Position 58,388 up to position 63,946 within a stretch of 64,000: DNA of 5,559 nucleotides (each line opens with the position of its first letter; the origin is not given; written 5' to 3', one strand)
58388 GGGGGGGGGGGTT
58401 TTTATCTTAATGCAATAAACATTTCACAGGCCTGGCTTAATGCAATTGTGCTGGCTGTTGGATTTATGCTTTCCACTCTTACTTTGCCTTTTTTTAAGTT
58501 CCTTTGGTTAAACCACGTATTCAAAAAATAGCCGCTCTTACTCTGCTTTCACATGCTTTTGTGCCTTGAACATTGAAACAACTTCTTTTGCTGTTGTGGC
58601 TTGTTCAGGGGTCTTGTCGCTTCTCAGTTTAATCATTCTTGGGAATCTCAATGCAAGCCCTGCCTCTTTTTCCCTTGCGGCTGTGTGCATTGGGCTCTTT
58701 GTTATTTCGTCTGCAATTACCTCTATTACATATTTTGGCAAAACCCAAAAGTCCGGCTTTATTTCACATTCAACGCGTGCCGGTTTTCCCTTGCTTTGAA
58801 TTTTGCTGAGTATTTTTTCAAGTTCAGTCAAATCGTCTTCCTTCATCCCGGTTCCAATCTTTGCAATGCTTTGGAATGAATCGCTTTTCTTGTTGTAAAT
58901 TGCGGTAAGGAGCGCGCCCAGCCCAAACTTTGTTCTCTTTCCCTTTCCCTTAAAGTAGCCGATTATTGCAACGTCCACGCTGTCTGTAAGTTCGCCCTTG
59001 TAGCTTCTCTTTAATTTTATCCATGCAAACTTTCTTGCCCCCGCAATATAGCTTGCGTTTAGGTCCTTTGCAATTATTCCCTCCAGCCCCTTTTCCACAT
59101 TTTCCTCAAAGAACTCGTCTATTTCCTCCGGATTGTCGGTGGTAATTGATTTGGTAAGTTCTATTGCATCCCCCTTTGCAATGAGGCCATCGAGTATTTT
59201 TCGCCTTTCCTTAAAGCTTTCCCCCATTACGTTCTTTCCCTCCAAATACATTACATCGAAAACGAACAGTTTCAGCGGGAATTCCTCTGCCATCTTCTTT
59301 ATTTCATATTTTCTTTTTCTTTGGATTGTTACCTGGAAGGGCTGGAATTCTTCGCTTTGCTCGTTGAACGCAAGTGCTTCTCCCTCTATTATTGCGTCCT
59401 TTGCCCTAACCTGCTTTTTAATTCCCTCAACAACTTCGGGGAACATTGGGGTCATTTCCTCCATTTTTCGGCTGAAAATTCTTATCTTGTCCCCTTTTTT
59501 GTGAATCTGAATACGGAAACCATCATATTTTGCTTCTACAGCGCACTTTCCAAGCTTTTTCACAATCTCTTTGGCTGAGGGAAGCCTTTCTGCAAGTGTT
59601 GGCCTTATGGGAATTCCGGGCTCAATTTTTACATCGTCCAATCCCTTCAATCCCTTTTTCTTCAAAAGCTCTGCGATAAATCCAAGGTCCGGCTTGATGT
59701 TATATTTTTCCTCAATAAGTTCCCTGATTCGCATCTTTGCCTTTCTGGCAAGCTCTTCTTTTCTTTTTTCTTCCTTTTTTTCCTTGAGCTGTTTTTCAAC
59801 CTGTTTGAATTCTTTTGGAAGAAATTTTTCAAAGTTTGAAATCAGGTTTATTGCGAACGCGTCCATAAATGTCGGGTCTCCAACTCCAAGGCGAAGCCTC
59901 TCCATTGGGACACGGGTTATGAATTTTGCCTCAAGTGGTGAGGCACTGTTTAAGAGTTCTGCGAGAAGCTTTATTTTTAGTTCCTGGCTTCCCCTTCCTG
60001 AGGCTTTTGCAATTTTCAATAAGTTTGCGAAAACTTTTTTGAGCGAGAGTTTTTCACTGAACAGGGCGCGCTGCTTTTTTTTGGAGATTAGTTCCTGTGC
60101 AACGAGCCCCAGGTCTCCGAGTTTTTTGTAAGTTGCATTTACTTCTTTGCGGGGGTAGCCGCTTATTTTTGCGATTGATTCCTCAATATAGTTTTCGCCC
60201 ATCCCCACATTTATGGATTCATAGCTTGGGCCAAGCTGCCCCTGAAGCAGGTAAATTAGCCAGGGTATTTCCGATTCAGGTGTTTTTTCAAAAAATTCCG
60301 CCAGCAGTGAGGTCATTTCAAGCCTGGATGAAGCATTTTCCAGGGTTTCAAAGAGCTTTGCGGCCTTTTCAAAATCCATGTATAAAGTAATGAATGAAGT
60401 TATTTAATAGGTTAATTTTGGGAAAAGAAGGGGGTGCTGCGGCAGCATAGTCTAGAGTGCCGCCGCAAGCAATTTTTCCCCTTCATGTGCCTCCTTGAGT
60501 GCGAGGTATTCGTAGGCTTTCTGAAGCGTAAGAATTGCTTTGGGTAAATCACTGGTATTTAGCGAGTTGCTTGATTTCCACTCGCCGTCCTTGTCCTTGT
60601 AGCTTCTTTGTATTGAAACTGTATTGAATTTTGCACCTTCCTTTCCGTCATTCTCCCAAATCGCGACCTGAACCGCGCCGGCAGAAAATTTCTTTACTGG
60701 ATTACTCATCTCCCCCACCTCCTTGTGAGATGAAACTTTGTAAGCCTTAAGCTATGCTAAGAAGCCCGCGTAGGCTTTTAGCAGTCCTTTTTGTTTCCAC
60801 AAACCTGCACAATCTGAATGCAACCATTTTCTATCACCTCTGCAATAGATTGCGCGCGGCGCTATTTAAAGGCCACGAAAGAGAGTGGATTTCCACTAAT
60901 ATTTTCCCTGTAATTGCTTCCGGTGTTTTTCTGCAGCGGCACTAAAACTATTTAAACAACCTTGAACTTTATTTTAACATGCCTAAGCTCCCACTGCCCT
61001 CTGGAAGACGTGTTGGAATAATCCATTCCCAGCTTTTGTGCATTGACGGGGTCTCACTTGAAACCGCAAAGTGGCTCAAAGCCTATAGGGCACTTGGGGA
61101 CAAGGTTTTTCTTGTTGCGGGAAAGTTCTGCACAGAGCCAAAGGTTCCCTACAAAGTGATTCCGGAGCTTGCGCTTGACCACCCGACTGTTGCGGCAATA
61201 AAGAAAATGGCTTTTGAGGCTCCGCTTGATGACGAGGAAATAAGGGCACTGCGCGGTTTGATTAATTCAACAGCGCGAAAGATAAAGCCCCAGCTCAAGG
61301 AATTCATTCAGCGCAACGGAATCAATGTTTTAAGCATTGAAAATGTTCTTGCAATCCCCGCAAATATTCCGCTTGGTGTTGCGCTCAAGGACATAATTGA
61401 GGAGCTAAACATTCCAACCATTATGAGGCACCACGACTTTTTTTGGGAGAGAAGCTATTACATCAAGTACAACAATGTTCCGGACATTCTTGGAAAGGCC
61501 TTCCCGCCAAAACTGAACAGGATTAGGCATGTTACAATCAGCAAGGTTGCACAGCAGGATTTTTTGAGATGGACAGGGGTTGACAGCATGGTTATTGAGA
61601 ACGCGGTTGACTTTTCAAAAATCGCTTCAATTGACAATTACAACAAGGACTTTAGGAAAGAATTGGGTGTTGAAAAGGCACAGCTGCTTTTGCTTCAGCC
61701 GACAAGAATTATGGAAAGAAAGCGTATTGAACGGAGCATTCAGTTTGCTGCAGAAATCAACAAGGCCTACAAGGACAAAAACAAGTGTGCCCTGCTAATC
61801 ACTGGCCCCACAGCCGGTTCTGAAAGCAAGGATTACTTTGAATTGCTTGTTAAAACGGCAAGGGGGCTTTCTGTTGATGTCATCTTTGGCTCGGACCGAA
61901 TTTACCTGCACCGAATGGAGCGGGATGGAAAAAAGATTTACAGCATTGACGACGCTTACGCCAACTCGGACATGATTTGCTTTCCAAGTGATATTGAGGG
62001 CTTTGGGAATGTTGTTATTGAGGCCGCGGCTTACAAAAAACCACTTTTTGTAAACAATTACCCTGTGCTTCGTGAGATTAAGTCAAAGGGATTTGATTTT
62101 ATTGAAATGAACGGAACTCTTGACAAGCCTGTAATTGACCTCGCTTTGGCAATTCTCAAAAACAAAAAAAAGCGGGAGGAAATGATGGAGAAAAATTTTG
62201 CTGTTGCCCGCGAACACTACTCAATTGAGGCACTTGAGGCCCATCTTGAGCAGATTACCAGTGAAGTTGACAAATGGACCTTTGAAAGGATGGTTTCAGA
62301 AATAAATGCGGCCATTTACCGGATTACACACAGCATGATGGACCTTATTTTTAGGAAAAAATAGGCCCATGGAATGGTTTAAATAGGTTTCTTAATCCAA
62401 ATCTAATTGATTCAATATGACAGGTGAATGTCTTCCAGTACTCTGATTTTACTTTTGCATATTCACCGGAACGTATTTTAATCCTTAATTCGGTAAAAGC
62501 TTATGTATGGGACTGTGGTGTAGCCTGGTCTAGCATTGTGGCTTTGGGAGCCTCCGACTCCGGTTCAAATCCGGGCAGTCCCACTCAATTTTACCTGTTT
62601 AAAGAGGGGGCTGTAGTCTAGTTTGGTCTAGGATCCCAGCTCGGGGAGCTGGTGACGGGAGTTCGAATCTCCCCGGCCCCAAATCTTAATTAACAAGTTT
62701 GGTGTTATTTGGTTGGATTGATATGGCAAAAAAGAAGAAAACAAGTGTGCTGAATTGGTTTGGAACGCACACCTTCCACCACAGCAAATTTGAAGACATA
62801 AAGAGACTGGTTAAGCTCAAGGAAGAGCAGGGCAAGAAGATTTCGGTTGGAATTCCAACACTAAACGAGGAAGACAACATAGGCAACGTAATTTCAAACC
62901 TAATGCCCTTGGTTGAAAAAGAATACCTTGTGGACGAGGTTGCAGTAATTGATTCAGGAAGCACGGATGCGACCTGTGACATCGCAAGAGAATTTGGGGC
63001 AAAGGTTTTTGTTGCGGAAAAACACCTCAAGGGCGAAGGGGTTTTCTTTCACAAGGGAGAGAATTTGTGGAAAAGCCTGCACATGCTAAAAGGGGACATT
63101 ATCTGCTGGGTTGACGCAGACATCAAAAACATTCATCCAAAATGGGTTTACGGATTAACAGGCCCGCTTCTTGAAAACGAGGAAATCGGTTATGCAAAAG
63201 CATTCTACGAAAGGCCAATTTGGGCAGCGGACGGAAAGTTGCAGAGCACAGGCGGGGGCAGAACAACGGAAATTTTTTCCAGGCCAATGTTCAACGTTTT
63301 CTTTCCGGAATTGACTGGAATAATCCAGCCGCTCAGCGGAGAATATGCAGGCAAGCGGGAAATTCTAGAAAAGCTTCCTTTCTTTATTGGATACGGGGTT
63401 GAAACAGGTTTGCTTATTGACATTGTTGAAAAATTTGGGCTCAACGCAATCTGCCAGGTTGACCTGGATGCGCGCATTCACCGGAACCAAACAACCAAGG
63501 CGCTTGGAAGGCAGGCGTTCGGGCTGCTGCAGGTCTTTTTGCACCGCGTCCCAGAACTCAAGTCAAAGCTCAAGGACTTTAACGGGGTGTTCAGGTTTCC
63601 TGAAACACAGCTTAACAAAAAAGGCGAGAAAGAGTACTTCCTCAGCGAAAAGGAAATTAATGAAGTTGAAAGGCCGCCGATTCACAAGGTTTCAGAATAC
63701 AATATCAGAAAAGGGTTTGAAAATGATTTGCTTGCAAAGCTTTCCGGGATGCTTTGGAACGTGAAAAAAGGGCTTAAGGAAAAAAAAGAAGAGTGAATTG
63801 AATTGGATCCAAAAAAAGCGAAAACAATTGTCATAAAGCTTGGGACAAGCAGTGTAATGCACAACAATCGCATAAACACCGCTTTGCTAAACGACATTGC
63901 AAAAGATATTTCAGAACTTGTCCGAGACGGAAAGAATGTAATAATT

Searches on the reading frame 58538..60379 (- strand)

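Call 35: search_protein_families(library=pfam, proteins=[window:58538-60379:-], max_evalue=0.001)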
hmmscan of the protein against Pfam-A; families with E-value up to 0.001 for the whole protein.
window:58538-60379:- (613 aa): 4 families
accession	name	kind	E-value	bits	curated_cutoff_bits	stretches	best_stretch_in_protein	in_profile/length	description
PF01068.26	DNA_ligase_A_M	-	7.5e-57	192.7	26.2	1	260-457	1-204/204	ATP dependent DNA ligase domain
PF04675.19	DNA_ligase_A_N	-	2.3e-44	152.1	24.6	1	3-176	2-174/174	DNA ligase N terminus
PF04679.21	DNA_ligase_A_C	-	2.4e-19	70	27.5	1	486-589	4-94/94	ATP dependent DNA ligase C terminal region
PF09414.15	RNA_ligase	-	0.00032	21.3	27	1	279-456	3-170/171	RNA ligase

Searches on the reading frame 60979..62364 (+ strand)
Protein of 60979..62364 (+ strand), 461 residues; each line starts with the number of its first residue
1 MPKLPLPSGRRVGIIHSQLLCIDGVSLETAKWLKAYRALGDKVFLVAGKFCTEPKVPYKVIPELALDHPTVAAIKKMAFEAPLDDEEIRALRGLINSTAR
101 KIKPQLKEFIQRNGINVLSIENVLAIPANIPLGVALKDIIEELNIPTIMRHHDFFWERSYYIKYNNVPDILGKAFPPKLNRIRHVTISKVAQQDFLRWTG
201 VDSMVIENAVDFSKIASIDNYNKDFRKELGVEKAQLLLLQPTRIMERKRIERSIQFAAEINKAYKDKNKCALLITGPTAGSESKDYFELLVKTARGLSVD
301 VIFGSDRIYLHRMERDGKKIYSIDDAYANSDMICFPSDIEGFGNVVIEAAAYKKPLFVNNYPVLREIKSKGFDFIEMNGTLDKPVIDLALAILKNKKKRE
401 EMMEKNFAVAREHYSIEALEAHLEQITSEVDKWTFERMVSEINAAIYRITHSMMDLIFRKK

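Call 35: search_protein_families(library=pfam, proteins=[window:60979-62364:+], max_evalue=0.001)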
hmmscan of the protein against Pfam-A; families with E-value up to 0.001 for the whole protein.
window:60979-62364:+ (461 aa): 2 families
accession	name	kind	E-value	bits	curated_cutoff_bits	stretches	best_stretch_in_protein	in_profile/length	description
PF00534.26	Glycos_transf_1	-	2.6e-14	53.6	26.4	1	224-405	4-168/172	Glycosyl transferases group 1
PF13692.12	Glyco_trans_1_4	-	1.4e-07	32.3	27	1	248-371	15-118/142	Glycosyl transferases group 1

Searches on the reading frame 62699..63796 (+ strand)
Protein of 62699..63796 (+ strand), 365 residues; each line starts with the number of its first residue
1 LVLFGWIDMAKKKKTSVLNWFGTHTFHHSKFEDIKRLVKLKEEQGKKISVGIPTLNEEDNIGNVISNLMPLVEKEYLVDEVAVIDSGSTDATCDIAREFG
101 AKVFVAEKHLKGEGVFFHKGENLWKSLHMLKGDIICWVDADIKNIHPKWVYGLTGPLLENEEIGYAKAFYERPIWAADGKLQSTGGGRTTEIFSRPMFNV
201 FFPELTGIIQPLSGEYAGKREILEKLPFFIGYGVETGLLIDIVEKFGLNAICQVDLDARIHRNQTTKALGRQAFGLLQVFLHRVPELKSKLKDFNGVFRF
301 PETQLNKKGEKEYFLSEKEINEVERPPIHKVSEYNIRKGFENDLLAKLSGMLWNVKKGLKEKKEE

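Call 35: search_protein_families(library=pfam, proteins=[window:62699-63796:+], max_evalue=0.001)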
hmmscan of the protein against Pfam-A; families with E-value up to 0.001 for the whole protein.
window:62699-63796:+ (365 aa): 1 family
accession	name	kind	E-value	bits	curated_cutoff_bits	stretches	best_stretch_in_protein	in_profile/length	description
PF00535.33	Glycos_transf_2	-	7e-12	46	23.3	1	49-165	1-111/168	Glycosyl transferase family 2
